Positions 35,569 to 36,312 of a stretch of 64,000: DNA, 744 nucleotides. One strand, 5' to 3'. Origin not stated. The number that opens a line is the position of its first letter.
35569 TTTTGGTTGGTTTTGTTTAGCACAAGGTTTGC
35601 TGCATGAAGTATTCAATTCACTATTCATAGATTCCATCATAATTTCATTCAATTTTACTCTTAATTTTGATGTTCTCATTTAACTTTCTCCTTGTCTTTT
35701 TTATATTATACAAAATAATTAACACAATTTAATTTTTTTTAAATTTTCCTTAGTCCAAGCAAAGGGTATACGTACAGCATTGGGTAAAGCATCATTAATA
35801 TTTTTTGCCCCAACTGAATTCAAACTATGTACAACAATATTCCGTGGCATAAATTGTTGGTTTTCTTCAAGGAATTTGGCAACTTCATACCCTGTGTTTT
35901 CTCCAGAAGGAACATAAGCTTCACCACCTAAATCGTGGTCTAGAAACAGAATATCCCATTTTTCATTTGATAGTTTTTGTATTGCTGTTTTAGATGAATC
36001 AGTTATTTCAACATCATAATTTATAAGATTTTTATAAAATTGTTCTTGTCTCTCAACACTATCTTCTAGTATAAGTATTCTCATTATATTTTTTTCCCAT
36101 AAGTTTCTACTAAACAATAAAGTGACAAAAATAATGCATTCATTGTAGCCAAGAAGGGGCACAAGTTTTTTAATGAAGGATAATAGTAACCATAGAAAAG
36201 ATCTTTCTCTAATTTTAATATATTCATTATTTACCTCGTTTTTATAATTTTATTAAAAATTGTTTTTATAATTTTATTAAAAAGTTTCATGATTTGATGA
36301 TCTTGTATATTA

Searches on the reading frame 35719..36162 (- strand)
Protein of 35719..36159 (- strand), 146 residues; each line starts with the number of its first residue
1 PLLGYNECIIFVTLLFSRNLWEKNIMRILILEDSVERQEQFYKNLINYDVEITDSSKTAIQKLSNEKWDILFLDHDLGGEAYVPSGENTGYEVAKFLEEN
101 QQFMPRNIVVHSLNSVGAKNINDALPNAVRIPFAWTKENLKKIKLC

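Call 21: search_protein_families(library=pfam, proteins=[window:35719-36159:-], max_evalue=0.1)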
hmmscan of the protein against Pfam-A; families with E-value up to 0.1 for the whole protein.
window:35719-36159:- (146 aa): 2 families
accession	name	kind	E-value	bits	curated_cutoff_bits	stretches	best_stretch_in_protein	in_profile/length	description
PF20274.4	cREC_REC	-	2.8e-16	60.4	27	1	47-125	12-86/88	Cyclic-phosphate processing Receiver domain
PF00072.30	Response_reg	-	0.0015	19.1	30.2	1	28-107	1-74/111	Response regulator receiver domain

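Call 87: search_protein_families(library=phrogs, proteins=[window:35722-36162:-], max_evalue=0.001)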
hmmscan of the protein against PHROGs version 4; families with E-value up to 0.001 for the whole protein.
window:35722-36162:- (147 aa): 1 family
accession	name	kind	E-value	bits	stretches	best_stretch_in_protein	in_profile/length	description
phrog_1479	-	unknown function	1.1e-13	52.5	1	45-130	20-104/124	-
